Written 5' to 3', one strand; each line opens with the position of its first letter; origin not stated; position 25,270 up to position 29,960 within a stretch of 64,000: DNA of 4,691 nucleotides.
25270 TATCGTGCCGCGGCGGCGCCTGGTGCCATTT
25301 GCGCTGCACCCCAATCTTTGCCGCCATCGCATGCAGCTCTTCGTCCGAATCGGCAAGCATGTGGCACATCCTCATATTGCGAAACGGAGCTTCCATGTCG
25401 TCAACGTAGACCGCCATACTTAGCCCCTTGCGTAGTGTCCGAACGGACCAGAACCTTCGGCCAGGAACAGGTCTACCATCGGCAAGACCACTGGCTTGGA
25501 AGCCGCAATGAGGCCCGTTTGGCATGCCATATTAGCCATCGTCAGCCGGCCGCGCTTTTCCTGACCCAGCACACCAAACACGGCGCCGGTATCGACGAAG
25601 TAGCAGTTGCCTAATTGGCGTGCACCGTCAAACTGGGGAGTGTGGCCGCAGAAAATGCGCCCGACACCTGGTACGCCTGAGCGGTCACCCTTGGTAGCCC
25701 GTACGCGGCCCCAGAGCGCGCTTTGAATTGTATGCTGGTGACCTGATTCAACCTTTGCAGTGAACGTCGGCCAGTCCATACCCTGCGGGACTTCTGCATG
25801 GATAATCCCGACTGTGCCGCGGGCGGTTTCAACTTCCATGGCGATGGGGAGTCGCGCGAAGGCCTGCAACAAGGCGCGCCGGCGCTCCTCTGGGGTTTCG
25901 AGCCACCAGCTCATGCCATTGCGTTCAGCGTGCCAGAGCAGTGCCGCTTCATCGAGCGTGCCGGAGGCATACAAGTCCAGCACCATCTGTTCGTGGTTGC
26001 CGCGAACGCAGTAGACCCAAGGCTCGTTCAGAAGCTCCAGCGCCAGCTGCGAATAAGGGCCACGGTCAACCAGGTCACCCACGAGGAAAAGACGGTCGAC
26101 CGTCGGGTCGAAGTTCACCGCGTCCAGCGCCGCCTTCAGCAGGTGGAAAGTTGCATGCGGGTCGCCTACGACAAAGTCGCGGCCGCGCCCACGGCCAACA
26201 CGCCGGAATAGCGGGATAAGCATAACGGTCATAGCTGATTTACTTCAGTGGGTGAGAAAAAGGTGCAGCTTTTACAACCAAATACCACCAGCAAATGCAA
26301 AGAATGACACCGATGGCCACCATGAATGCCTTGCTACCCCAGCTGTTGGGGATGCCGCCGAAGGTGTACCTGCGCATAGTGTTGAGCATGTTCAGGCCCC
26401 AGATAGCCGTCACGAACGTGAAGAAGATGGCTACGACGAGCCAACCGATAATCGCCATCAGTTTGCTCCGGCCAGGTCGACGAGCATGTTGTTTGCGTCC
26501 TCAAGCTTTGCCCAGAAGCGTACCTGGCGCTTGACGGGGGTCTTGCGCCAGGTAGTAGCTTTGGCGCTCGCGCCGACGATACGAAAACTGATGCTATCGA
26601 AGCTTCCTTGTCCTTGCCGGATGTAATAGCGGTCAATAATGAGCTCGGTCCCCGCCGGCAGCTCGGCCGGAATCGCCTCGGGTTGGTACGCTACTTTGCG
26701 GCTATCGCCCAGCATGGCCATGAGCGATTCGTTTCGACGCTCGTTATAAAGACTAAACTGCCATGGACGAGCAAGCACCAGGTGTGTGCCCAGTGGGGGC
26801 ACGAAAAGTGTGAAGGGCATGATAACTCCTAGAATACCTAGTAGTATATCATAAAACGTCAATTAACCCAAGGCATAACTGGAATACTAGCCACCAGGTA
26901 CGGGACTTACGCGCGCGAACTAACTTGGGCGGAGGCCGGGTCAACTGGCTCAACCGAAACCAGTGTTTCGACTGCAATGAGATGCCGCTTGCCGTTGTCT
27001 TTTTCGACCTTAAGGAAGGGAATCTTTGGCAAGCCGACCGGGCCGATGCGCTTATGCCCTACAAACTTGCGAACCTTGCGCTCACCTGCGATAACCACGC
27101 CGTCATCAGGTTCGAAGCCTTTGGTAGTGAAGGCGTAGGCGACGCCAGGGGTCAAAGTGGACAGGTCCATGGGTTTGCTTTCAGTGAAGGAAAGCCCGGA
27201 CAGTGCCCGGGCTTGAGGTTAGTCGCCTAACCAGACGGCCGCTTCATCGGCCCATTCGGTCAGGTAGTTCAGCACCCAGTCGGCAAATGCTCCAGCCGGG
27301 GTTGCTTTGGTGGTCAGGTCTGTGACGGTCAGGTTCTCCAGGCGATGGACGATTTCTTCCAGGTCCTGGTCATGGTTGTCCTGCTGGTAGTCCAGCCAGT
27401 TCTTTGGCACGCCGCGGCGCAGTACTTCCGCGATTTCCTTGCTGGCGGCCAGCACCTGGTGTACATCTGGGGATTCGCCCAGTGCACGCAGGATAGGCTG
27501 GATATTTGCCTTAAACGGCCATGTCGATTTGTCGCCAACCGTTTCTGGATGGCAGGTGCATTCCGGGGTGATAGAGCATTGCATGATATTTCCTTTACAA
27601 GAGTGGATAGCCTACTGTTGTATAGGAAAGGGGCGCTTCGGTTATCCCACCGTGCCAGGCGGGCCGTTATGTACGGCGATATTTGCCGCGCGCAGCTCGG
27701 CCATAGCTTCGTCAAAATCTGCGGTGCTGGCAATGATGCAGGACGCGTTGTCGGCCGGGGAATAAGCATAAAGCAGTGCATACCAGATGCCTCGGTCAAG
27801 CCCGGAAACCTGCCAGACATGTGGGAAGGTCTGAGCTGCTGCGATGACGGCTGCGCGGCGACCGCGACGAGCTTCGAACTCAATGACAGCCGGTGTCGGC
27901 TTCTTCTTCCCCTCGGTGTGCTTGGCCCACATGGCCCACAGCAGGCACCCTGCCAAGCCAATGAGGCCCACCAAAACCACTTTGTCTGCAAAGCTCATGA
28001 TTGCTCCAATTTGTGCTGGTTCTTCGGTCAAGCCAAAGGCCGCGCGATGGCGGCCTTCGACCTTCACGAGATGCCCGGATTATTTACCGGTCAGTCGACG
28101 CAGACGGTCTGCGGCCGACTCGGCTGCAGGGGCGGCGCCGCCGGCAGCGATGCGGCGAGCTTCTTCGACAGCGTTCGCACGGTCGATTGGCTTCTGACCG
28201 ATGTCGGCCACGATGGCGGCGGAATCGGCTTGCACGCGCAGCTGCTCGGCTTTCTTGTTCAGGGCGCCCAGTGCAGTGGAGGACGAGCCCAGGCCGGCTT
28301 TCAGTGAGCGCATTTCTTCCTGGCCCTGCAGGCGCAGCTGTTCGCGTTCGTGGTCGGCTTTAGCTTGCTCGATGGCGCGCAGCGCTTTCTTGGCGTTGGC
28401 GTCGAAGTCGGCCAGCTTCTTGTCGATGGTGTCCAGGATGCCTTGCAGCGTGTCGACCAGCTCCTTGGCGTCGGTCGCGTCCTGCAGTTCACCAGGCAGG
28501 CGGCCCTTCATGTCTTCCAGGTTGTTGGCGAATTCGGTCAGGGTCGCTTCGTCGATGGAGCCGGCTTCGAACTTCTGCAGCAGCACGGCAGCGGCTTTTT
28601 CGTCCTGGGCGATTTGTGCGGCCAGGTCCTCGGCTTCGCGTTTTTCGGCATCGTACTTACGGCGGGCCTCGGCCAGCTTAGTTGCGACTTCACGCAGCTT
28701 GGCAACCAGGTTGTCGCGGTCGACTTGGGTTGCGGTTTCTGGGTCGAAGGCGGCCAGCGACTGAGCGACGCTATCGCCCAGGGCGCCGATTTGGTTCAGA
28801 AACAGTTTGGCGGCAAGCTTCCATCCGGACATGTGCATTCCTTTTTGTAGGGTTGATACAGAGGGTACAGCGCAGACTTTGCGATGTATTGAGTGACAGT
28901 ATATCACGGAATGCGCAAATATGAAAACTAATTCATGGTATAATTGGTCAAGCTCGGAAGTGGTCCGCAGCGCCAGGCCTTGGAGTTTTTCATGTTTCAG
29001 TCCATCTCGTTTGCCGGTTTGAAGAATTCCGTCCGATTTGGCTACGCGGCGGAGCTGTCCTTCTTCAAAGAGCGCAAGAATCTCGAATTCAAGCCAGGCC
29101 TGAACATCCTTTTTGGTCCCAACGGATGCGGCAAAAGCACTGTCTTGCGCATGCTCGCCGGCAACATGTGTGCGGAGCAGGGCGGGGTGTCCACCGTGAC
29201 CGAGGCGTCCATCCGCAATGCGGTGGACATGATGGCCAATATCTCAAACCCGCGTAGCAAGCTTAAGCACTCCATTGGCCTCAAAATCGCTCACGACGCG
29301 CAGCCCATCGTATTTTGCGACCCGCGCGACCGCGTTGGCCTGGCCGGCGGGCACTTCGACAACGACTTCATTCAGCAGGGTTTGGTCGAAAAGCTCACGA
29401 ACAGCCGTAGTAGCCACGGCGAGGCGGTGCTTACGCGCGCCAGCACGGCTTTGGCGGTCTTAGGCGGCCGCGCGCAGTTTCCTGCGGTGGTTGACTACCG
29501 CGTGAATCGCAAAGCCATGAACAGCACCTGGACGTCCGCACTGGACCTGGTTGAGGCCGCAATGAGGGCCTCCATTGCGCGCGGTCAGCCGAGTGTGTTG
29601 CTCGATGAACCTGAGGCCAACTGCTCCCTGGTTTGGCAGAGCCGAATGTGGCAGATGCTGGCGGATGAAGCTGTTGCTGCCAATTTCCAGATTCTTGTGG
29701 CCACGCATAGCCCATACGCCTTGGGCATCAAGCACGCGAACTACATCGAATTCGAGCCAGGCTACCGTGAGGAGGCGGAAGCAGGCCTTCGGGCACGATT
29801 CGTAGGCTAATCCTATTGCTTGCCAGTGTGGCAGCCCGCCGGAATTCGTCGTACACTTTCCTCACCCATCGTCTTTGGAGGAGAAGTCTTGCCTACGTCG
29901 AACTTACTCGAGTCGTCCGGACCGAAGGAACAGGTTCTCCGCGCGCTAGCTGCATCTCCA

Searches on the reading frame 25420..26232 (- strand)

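Call 26: search_protein_families(library=pfam, proteins=[window:25420-26232:-], max_evalue=0.01)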
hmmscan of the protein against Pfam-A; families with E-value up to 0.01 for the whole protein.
window:25420-26232:- (270 aa): 4 families
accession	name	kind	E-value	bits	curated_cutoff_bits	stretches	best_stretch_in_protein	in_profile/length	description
PF00149.33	Metallophos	-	2.4e-13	51.4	21.5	1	21-147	5-116/191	Calcineurin-like phosphoesterase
PF12850.12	Metallophos_2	-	6.2e-05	23.5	27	1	21-227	5-144/154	Calcineurin-like phosphoesterase superfamily domain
PF06874.16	FBPase_2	-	0.009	14.7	27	0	44-81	183-221/639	Firmicute fructose-1,6-bisphosphatase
PF09684.15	Tail_P2_I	-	0.0093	16.3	20.6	0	84-145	26-82/139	Phage tail protein (Tail_P2_I)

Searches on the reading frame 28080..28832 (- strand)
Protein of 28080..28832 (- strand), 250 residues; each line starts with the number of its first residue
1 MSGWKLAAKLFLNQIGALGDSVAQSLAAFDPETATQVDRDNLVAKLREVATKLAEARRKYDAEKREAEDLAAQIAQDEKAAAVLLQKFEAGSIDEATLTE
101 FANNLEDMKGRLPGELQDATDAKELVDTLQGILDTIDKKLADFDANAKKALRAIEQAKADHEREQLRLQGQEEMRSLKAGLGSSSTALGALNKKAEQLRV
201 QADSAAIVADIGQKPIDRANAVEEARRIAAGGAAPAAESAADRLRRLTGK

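Call 26: search_protein_families(library=pfam, proteins=[window:28080-28832:-], max_evalue=0.01)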
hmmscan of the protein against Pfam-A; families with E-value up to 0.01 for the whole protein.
window:28080-28832:- (250 aa): 2 families
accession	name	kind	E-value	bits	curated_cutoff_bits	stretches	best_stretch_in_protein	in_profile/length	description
PF24033.1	DUF7342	-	0.0052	17.2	31.6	0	36-81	76-119/150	Family of unknown function (DUF7342)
PF20733.2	LRIM1_dimer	-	0.0067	16.8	35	1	93-202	52-168/187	Dimerization domain in LRIM1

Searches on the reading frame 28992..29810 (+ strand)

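Call 26: search_protein_families(library=pfam, proteins=[window:28992-29810:+], max_evalue=0.01)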
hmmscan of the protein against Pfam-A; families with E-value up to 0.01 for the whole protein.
window:28992-29810:+ (272 aa): 10 families
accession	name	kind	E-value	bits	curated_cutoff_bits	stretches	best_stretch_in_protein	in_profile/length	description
PF13304.12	AAA_21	-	8.8e-09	36.3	27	1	37-79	1-43/304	AAA domain, putative AbiEii toxin, Type IV TA system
PF13175.12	AAA_15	-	1.3e-07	32.1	32.1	1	29-55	17-43/374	AAA ATPase domain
PF13476.12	AAA_23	-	1.9e-07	32.4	27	1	24-55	10-39/201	AAA domain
PF00005.33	ABC_tran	-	3.4e-07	31.4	25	1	39-76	15-51/137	ABC transporter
PF02463.25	SMC_N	-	1.6e-06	28.2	40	1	23-53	12-42/220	RecF/RecN/SMC N terminal domain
PF00004.35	AAA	-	7e-05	23.7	21.2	1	39-146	2-103/131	ATPase family associated with various cellular activities (AAA)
PF24389.1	ORC-CDC6-like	-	0.00094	18.5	27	1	33-61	30-58/571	ORC-CDC6-like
PF13521.12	AAA_28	-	0.0011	19.6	27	1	39-75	3-34/164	AAA domain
PF13401.12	AAA_22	-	0.0036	18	27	0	35-70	5-40/130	AAA domain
PF03215.21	Rad17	-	0.0071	16.7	23.8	0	37-59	47-69/186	Rad17 P-loop domain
